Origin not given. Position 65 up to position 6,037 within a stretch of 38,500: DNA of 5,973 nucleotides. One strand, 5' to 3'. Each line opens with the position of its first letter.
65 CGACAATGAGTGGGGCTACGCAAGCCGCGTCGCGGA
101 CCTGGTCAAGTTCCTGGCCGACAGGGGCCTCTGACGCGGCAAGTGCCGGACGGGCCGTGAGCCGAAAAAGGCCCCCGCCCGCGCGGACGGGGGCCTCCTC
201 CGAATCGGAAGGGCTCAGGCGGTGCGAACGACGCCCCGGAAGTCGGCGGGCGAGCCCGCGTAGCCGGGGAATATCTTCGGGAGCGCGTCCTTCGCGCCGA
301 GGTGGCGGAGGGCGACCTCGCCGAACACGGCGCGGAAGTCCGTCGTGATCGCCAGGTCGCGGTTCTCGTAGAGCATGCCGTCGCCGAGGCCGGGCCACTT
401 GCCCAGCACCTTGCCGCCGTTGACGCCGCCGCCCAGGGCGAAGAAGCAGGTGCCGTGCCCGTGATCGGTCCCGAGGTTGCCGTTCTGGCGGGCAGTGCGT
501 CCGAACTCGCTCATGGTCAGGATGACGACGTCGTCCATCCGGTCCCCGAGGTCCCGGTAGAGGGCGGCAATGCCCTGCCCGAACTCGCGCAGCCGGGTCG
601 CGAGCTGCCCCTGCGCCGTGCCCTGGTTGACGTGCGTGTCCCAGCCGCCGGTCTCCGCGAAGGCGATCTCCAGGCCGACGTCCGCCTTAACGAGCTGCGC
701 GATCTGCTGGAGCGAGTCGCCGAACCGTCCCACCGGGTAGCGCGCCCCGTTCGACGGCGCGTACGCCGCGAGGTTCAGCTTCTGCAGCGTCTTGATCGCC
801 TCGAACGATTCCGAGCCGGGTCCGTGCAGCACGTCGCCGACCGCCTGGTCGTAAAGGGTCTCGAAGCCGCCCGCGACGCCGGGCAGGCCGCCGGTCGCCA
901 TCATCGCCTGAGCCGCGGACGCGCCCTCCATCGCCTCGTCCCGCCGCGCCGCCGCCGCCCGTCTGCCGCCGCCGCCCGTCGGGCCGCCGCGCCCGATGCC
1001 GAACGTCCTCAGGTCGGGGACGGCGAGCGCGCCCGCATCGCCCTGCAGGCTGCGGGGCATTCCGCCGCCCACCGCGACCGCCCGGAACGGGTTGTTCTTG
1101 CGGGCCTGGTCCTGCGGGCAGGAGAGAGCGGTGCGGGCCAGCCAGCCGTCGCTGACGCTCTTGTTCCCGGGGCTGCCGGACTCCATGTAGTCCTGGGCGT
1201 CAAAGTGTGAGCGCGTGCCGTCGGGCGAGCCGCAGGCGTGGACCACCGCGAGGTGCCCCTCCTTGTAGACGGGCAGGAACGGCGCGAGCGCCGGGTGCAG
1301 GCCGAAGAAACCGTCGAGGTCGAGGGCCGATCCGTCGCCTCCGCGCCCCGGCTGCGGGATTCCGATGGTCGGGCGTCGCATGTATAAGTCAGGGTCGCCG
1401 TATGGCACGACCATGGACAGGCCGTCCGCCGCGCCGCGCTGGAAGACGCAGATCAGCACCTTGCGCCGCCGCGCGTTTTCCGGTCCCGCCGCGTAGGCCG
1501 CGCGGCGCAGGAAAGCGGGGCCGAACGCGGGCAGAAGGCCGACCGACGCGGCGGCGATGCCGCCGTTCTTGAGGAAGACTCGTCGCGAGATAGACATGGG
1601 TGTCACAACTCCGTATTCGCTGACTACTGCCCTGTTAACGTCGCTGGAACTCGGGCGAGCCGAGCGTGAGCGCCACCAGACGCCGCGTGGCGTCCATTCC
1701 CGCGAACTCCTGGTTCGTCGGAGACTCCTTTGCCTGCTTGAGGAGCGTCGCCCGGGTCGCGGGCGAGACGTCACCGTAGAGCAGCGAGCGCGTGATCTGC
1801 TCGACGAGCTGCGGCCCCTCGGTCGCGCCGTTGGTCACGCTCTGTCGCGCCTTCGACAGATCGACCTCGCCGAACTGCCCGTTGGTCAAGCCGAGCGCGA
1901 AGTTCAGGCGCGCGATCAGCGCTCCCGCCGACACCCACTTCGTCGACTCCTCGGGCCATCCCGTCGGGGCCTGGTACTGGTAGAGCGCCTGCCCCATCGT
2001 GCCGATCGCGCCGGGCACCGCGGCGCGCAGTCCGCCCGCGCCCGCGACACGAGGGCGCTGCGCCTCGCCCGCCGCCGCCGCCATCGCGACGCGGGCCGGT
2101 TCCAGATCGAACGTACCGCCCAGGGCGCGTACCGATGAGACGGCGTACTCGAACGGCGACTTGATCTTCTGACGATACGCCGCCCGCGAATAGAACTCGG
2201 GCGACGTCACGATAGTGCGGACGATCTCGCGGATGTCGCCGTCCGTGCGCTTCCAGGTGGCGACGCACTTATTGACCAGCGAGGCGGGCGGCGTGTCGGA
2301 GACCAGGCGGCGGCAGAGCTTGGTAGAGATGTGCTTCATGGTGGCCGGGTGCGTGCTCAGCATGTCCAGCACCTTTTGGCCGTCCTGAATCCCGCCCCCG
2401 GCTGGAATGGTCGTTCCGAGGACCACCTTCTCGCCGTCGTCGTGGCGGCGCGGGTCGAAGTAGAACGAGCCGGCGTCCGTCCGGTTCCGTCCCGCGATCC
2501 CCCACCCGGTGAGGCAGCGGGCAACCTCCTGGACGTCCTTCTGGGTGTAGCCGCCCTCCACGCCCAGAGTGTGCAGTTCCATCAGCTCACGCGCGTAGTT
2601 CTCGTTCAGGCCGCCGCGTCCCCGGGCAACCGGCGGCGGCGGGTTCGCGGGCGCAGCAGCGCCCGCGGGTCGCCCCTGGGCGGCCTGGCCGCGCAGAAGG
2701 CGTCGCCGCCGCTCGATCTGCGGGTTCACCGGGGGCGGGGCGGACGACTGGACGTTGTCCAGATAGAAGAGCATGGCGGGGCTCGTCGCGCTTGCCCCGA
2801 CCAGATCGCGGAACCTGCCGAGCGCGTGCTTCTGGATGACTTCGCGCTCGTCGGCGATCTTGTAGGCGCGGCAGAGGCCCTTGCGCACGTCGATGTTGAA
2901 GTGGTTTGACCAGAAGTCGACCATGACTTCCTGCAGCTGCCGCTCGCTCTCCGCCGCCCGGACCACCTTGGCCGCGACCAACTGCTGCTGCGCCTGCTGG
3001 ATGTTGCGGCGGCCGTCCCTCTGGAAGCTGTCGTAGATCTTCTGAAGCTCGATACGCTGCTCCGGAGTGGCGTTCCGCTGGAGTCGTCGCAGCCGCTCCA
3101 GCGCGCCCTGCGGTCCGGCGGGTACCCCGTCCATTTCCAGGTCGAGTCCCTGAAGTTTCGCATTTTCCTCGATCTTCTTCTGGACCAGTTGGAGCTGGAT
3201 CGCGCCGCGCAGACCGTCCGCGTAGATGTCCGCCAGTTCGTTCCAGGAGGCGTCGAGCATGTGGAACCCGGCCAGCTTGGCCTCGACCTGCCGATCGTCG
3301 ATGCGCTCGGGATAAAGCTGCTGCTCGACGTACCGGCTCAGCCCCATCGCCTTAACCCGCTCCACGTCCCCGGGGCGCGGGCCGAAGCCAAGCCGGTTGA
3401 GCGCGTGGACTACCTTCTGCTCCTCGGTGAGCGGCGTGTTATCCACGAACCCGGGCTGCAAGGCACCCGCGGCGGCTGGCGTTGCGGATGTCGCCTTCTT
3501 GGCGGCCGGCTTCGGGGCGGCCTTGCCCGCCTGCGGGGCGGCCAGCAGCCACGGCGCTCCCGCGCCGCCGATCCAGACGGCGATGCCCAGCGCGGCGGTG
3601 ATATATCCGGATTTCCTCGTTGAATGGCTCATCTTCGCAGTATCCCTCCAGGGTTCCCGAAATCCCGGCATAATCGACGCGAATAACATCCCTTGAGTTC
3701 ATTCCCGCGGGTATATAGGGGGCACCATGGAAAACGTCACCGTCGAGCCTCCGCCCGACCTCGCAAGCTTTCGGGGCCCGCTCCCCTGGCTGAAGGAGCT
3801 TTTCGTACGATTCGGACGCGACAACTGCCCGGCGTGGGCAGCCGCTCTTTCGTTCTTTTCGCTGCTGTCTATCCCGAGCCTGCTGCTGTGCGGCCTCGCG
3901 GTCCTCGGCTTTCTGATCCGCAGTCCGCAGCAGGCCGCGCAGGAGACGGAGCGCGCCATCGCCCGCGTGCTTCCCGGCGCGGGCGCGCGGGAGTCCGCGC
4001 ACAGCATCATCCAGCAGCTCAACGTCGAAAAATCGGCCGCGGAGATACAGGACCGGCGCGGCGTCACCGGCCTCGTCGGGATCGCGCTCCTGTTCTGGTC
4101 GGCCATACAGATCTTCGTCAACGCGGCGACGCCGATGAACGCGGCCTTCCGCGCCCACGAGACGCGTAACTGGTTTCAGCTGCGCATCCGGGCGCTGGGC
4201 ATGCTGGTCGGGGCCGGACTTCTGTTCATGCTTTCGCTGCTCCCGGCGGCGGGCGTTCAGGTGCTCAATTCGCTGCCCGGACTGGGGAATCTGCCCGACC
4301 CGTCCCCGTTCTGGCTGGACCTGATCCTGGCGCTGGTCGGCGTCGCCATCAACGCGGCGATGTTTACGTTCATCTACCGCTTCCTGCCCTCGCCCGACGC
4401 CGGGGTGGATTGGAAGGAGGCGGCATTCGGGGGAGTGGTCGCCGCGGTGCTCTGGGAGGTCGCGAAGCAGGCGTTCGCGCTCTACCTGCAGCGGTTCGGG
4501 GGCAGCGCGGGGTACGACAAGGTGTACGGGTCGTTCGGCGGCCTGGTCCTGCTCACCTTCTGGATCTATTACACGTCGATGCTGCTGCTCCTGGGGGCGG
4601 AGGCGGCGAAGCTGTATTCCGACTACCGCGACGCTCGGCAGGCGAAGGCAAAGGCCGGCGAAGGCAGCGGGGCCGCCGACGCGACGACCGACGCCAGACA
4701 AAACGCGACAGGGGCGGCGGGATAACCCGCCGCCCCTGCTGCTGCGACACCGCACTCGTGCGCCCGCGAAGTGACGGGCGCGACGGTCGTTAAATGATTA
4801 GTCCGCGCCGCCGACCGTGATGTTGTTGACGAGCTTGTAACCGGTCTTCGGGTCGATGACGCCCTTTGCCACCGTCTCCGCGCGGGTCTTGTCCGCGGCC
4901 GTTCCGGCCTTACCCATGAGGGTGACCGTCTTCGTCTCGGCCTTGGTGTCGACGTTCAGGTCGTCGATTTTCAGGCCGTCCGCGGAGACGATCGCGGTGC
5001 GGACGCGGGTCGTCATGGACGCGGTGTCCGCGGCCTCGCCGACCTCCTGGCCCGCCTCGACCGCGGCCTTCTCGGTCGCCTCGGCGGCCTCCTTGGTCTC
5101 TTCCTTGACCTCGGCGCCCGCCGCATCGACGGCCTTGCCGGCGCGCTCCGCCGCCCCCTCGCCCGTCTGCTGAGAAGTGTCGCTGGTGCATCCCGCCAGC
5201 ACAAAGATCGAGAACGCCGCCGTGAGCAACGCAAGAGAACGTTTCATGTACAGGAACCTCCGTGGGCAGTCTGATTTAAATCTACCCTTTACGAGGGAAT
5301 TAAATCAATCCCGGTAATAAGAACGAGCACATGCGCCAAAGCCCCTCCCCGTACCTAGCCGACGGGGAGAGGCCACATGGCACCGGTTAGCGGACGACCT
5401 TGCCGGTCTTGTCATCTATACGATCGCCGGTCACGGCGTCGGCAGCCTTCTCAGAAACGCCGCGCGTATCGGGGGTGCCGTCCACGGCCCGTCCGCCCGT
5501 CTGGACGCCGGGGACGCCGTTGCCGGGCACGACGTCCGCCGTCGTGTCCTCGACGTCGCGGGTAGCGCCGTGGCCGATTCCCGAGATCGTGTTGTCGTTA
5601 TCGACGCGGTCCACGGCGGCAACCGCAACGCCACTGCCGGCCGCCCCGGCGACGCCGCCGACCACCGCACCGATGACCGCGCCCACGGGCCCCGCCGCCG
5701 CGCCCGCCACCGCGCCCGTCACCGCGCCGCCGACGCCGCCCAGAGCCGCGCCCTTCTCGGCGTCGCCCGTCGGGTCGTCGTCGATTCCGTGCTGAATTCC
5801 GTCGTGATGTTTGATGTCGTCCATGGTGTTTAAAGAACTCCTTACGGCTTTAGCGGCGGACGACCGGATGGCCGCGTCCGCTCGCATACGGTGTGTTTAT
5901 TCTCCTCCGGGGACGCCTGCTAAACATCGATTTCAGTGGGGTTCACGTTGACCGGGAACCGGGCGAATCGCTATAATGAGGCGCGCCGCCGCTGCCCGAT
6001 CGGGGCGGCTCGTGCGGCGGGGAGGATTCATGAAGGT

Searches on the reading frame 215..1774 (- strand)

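Call 61: search_protein_families(library=pfam, proteins=[window:215-1774:-], max_evalue=0.0001)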
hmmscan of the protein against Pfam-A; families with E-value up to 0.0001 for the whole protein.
window:215-1774:- (519 aa): 1 family
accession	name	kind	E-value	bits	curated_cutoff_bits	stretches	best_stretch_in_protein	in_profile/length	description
PF07394.17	DUF1501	-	1.4e-33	117.1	27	1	361-490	237-375/390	Protein of unknown function (DUF1501)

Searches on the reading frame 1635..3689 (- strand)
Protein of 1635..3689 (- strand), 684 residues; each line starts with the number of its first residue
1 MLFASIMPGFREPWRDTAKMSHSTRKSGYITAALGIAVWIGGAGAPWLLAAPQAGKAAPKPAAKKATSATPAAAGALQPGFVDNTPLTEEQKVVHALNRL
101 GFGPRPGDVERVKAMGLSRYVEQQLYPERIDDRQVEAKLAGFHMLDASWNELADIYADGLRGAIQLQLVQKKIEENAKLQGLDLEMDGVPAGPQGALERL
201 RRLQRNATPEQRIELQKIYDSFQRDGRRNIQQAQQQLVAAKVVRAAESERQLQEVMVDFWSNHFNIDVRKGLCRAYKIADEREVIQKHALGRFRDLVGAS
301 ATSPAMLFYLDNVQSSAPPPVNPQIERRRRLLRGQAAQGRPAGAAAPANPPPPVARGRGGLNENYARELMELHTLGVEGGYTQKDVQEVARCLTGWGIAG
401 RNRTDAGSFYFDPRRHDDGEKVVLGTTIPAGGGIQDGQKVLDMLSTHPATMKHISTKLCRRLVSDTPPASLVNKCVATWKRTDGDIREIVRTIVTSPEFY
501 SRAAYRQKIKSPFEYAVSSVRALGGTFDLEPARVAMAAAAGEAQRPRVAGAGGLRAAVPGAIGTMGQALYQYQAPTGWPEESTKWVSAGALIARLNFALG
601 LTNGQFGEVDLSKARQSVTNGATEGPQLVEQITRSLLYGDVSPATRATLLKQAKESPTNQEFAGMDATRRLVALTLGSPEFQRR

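Call 61: search_protein_families(library=pfam, proteins=[window:1635-3689:-], max_evalue=0.0001)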
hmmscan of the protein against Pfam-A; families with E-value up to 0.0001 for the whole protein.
window:1635-3689:- (684 aa): 1 family
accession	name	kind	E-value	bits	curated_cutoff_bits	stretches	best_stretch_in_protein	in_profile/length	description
PF08811.16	DUF1800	-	4.5e-140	468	26.1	1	95-683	1-419/419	Protein of unknown function (DUF1800)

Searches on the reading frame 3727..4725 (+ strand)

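Call 61: search_protein_families(library=pfam, proteins=[window:3727-4725:+], max_evalue=0.0001)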
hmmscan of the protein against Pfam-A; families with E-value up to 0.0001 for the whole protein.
window:3727-4725:+ (332 aa): 1 family
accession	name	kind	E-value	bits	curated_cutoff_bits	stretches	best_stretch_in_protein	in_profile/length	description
PF03631.20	Virul_fac_BrkB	-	7.1e-54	183.6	33.7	1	31-298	2-256/259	Virulence factor BrkB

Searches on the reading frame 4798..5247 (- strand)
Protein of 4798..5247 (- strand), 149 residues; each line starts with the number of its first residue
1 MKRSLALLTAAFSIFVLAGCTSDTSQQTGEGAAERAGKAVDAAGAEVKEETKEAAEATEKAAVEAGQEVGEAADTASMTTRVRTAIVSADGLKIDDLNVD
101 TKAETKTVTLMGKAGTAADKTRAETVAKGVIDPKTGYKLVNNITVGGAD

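Call 61: search_protein_families(library=pfam, proteins=[window:4798-5247:-], max_evalue=0.0001)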
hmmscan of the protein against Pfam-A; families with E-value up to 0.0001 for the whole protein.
window:4798-5247:- (149 aa): 1 family
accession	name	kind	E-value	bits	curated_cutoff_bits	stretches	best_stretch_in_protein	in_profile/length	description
PF04972.22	BON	-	3.2e-08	34.2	27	1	76-145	3-67/69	BON domain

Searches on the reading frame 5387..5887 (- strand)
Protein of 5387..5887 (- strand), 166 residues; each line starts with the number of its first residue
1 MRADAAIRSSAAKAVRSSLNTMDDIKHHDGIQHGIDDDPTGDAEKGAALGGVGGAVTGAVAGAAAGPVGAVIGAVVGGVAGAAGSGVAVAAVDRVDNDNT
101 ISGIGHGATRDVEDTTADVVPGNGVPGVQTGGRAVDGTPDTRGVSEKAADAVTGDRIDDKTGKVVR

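Call 61: search_protein_families(library=pfam, proteins=[window:5387-5887:-], max_evalue=0.0001)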
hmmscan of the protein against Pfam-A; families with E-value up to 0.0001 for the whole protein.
window:5387-5887:- (166 aa): 1 family
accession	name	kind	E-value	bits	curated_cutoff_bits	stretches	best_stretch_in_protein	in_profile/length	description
PF13441.11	Gly-zipper_YMGG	-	8.3e-05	22.7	28.9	0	43-85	3-43/45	YMGG-like Gly-zipper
